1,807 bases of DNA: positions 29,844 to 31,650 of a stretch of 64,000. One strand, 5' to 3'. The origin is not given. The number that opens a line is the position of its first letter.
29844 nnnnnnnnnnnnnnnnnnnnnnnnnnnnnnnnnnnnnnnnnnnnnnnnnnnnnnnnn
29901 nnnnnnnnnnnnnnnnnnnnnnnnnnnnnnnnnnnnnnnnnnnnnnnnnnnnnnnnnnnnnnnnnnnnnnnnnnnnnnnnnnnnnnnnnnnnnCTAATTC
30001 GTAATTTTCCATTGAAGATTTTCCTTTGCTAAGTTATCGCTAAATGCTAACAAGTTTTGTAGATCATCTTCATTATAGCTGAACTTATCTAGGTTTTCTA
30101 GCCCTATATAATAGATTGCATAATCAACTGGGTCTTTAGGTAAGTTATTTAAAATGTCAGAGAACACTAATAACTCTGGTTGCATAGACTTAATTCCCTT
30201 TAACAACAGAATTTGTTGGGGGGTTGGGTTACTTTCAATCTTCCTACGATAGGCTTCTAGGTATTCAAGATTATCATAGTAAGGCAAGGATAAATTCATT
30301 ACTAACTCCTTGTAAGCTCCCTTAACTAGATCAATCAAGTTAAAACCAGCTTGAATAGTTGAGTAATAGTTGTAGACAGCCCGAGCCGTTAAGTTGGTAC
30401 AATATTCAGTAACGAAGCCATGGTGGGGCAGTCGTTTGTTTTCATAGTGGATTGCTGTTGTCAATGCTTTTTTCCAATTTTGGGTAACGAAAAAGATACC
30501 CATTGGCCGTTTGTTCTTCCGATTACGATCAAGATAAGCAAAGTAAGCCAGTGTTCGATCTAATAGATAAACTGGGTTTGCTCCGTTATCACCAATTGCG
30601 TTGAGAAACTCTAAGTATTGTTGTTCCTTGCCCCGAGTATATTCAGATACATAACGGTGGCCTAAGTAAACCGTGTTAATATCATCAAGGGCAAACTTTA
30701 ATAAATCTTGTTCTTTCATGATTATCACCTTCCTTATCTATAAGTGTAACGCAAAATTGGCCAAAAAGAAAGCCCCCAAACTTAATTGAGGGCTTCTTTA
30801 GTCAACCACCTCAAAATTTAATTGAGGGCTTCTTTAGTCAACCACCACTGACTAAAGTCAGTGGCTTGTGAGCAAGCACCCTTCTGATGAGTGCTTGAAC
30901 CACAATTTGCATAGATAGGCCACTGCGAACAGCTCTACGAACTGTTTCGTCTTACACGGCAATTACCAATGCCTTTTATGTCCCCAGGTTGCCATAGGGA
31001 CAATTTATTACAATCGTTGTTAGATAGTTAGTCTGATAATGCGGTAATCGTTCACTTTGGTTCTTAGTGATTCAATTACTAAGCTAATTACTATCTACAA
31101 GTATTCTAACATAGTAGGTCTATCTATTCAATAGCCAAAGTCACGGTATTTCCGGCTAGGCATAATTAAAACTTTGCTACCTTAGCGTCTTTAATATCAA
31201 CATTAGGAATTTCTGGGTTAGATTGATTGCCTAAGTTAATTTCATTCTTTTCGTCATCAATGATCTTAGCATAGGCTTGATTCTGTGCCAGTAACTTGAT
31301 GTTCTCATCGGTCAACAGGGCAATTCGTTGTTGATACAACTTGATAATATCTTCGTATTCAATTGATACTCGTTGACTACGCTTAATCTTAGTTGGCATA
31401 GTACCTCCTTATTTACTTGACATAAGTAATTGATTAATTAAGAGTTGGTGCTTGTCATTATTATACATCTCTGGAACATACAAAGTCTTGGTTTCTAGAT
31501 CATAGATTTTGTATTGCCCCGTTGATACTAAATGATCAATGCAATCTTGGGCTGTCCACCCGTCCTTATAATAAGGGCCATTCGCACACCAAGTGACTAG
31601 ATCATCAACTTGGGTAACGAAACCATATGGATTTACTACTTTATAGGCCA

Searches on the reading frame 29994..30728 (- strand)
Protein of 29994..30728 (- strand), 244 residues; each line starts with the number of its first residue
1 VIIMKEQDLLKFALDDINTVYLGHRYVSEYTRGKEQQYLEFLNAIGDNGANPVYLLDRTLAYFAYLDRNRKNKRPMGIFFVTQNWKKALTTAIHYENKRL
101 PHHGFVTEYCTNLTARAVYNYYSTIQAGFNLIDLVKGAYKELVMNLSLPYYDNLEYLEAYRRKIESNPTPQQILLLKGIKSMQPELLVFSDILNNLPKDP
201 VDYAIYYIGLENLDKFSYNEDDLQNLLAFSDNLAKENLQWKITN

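Call 17: find_related_loci(query=window:29994-30728:-, collection=viral_contigs, flank=3000)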
Query window:29994-30728:- (244 aa) in viral_contigs; peptide patterns used: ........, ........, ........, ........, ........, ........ (x = any residue, [..] = any of these).
14 stretches matched a pattern; 1 encode a relative of the query (tblastn E <= 1e-3); 1 distinct loci.
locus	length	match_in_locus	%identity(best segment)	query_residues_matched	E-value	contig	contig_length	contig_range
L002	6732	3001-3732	96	1-244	1e-160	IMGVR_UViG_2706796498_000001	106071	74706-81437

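Call 20: find_homologous_proteins(query=window:29994-30719:-)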
Query window:29994-30719:- (241 aa): 5 proteins with E <= 0.001 among 342 candidates.
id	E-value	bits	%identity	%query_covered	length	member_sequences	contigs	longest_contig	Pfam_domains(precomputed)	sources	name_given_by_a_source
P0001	3.6e-149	513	94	100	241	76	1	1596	-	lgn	-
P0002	6.4e-136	470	85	100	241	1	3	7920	-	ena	-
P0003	9.0e-128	443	82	100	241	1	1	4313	-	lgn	-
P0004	6.2e-126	437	80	100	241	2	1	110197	-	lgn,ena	-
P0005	2.6e-123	428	78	100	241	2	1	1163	-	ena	-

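Call 21: find_encoding_contigs(protein=P0004, flank=4000)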
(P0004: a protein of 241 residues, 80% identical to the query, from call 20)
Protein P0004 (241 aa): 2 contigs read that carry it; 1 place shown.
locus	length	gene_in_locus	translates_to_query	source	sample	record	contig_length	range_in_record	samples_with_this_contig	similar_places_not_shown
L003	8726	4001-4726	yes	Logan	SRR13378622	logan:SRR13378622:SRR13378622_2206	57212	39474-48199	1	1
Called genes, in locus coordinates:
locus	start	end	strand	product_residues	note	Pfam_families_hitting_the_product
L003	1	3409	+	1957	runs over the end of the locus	PF21470:BppU-like_C (faint), PF15711:ILEI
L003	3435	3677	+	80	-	-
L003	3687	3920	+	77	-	-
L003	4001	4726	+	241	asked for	-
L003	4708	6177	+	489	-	PF03796:DnaB_C, PF06745:ATPase (weak), PF13481:AAA_25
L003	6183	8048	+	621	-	PF02463:SMC_N, PF13175:AAA_15, PF13476:AAA_23, PF13558:SbcC_Walker_B (weak)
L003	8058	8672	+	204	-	PF20880:G1_gp67_N, PF20881:G1_gp67_C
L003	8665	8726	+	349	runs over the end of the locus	PF01807:Zn_ribbon_DnaG (weak)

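Call 22: find_encoding_contigs(protein=P0002, flank=4000)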
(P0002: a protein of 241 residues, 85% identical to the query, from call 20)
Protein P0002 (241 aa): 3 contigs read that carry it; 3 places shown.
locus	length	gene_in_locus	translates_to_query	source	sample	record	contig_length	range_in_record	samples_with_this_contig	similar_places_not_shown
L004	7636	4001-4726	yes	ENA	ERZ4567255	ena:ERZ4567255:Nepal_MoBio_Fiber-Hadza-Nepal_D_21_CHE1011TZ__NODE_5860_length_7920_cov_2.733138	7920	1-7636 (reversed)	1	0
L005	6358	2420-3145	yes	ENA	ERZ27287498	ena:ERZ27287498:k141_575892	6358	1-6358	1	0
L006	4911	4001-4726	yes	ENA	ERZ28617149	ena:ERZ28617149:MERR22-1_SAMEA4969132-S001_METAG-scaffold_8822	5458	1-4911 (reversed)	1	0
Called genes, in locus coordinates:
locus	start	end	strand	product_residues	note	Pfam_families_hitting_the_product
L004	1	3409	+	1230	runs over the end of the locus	?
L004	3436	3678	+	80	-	-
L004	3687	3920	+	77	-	-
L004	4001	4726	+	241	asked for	-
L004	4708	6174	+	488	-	PF13481:AAA_25, PF03796:DnaB_C, PF06745:ATPase (weak)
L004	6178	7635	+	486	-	?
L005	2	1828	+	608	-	?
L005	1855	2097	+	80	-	-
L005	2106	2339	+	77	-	-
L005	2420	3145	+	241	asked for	-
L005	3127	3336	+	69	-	-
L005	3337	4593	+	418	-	PF13481:AAA_25, PF03796:DnaB_C, PF06745:ATPase (weak)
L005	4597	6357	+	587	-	?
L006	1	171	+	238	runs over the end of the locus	?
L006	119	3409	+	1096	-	-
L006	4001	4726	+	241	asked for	-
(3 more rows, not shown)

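Call 23: find_encoding_contigs(protein=P0003, flank=4000)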
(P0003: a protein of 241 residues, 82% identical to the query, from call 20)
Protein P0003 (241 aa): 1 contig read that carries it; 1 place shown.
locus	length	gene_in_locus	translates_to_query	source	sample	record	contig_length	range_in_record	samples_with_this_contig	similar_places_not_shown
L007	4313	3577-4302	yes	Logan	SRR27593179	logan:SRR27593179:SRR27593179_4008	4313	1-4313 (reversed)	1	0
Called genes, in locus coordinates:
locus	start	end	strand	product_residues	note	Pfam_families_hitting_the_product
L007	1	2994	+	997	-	?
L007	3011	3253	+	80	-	-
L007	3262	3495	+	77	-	-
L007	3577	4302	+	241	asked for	-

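Call 24: find_encoding_contigs(protein=P0001, flank=4000)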
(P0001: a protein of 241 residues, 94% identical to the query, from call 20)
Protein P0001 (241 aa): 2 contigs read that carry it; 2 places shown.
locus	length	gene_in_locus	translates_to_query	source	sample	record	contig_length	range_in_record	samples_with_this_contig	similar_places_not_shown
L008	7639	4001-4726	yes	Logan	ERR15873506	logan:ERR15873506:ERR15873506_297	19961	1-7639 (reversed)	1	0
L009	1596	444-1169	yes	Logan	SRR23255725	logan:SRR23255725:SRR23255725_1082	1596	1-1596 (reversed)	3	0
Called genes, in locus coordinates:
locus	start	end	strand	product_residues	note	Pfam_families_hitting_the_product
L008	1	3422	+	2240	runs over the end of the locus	PF15711:ILEI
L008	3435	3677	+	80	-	-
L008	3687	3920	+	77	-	-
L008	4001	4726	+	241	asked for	-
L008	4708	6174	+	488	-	PF13481:AAA_25 (weak), PF03796:DnaB_C, PF06745:ATPase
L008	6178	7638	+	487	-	?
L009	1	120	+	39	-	?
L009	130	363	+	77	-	-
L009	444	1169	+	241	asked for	-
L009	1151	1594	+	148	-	?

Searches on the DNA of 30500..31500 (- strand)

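Call 4: search_rna_families(source=window, start=30500, end=31500, threshold=evalue, max_evalue=10, show_alignments=3)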
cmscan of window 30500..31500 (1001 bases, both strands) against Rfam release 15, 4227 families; matches with E-value up to 10: 4.
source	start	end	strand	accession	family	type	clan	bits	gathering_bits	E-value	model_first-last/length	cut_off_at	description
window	30756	30852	-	RF02362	Yfr10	Gene; sRNA;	-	20.5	43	3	1-78/78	no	Cyanobacterial functional RNA 10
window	30837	30903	+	RF02351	psRNA14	Gene; sRNA;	-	19.3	60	2.4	1-84/84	no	Proteobacteria sRNA psRNA14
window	30764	30823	-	RF01859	Phe_leader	Cis-reg; leader;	-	18.7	55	2.8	1-125/125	no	Phenylalanine leader peptide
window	30837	30923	+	RF02033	HEARO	Gene;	-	13.4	83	4.1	1-211/211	no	HNH endonuclease-associated RNA and ORF (HEARO) RNA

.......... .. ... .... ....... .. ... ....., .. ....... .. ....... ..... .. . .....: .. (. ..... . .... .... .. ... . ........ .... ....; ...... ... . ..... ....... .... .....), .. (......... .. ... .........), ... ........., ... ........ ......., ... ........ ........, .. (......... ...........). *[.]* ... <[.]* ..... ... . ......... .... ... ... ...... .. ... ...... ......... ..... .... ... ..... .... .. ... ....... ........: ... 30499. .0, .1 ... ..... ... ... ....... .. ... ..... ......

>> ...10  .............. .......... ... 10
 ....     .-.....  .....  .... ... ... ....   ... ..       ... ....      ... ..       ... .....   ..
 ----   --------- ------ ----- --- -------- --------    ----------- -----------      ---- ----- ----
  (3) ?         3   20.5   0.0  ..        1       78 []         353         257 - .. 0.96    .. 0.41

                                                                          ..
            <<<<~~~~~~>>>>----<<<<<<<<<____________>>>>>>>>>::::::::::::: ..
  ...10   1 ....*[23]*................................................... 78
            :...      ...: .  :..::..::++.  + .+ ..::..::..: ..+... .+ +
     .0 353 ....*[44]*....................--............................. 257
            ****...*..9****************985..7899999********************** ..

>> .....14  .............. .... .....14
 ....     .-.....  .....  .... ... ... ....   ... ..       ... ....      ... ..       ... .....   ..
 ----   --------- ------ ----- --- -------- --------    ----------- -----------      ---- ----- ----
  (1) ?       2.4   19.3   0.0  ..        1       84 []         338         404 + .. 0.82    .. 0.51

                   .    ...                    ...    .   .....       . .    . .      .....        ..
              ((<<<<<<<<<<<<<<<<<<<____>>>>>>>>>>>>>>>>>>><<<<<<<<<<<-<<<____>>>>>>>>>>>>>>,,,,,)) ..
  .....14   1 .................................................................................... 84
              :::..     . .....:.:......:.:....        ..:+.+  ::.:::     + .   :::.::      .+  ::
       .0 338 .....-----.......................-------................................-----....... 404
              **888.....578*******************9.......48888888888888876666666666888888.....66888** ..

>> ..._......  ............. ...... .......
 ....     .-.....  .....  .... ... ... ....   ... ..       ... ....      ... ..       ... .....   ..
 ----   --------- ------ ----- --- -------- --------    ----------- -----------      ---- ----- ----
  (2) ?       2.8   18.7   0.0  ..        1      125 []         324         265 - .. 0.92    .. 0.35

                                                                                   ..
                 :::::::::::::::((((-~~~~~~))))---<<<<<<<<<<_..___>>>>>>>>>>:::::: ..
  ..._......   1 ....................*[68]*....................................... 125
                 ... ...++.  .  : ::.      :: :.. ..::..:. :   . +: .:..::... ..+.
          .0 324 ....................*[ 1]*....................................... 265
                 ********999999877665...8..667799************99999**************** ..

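Call 7: search_dna_similar(query=window:30700-31200:-, collection=phages, mode=distant, max_rows=40)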
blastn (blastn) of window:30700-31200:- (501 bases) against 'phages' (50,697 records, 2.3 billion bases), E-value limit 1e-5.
Records with a match: 2; places in all: 2; records where one place covers at least 80% of the query: 0.
Best place of each record, by identity: 95-99% 2.
By first word of the organism name: Lactobacillus 2.
By host as written in the record: Lactobacillus fermentum 2.
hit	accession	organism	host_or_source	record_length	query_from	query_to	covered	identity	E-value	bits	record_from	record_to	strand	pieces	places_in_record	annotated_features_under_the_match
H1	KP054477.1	Lactobacillus phage LfeInf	Lactobacillus fermentum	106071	1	501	27%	95.6%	1e-34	218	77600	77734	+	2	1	hypothetical protein (x2)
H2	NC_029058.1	Lactobacillus phage LfeInf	Lactobacillus fermentum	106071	1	501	27%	95.6%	1e-34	218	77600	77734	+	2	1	hypothetical protein (x2)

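Call 9: get_annotated_region(hit=H1, flank=4000)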
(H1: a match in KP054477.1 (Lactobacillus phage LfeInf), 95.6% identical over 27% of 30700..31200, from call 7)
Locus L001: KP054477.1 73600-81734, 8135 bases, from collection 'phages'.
description: Lactobacillus phage LfeInf, complete genome.
organism: Lactobacillus phage LfeInf (NCBI taxid 1567484)
taxonomy: Viruses; Duplodnaviria; Heunggongvirae; Uroviricota; Caudoviricetes; Herelleviridae; Hopescreekvirus; Hopescreekvirus LfeInf
host: Lactobacillus fermentum; source: waste water; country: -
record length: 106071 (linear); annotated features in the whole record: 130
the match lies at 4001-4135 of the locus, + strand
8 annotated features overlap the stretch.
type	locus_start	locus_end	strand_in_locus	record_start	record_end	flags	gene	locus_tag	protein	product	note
CDS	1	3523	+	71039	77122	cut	-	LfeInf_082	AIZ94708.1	hypothetical protein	-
CDS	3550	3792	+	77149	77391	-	-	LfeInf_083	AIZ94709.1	hypothetical protein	-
CDS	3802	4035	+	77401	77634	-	-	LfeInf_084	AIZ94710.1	hypothetical protein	-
CDS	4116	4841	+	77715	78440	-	-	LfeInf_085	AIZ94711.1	hypothetical protein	-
CDS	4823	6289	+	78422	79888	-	-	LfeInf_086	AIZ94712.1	DNA helicase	-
CDS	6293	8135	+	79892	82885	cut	-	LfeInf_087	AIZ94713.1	endonuclease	-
mat_peptide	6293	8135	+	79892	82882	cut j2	-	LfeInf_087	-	putative mature peptide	-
mat_peptide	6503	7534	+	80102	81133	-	-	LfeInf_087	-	putative intein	-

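Call 51: search_dna_similar(query=window:30837-31165:-, collection=plasmids, mode=distant, max_rows=30)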
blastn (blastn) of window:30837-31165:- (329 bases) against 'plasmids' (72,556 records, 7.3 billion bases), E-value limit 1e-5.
Records with a match: 8; places in all: 17; records where one place covers at least 80% of the query: 0.
Best place of each record, by identity: 95-99% 1; 90-95% 2; 80-90% 1; 60-80% 4.
By first word of the organism name: Limosilactobacillus 5; Fructilactobacillus 1; Levilactobacillus 1; uncultured 1.
By predicted mobility (MOB-suite, as given by PLSDB): non-mobilizable 5; mobilizable 3.
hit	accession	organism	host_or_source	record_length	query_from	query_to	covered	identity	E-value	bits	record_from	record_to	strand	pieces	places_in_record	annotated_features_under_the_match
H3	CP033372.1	Limosilactobacillus fermentum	Cow,cell culture,Fresh milk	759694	165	329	50%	94.5%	7e-66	258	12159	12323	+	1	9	none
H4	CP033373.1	Limosilactobacillus fermentum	Cow,cell culture,Fresh milk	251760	165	329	50%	94.5%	7e-66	258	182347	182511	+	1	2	none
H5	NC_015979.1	Fructilactobacillus sanfranciscensis TMW 1.1304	-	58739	163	329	51%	75.4%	1e-19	104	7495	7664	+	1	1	none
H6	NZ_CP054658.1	Limosilactobacillus reuteri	Sus scrofa domesticus,single organism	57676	164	329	50%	75.0%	6e-23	115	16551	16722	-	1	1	none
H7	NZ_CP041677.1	Limosilactobacillus reuteri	Peromyscus leucopus,Wholel organism ...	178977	158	329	52%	71.7%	2e-16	93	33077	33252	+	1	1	none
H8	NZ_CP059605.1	Levilactobacillus suantsaii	-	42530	163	329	51%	71.4%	6e-10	72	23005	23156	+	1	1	none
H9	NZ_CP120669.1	Limosilactobacillus fermentum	whole organism,Stinky tofu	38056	247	329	25%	80.0%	5e-11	75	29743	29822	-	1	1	none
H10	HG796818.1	uncultured bacterium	-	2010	293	329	11%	97.3%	3e-7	64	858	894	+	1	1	record has no annotation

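Call 53: get_annotated_region(hit=H3, flank=2500)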
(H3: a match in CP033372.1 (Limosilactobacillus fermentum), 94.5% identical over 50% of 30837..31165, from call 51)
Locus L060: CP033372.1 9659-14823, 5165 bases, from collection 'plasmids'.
description: Limosilactobacillus fermentum strain DR9 plasmid unnamed1, complete sequence
organism: Limosilactobacillus fermentum (NCBI taxid 1613)
taxonomy: Bacteria; Bacillota; Bacilli; Lactobacillales; Lactobacillaceae; Limosilactobacillus; Limosilactobacillus fermentum
host: -; source: Cow,cell culture,Fresh milk; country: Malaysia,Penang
typing (MOB-suite, as given by PLSDB): mobilizable; relaxase MOBP,MOBV
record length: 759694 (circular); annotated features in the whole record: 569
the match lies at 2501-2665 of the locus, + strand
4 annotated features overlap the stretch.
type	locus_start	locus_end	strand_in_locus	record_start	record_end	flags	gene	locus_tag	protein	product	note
CDS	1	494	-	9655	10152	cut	-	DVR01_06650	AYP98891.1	GNAT family N-acetyltransferase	-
CDS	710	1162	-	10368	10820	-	tnpA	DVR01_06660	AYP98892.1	IS200/IS605 family transposase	-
CDS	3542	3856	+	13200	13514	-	trxA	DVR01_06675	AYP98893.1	thioredoxin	-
CDS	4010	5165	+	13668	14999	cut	-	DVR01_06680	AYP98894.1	NAD(P)/FAD-dependent oxidoreductase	-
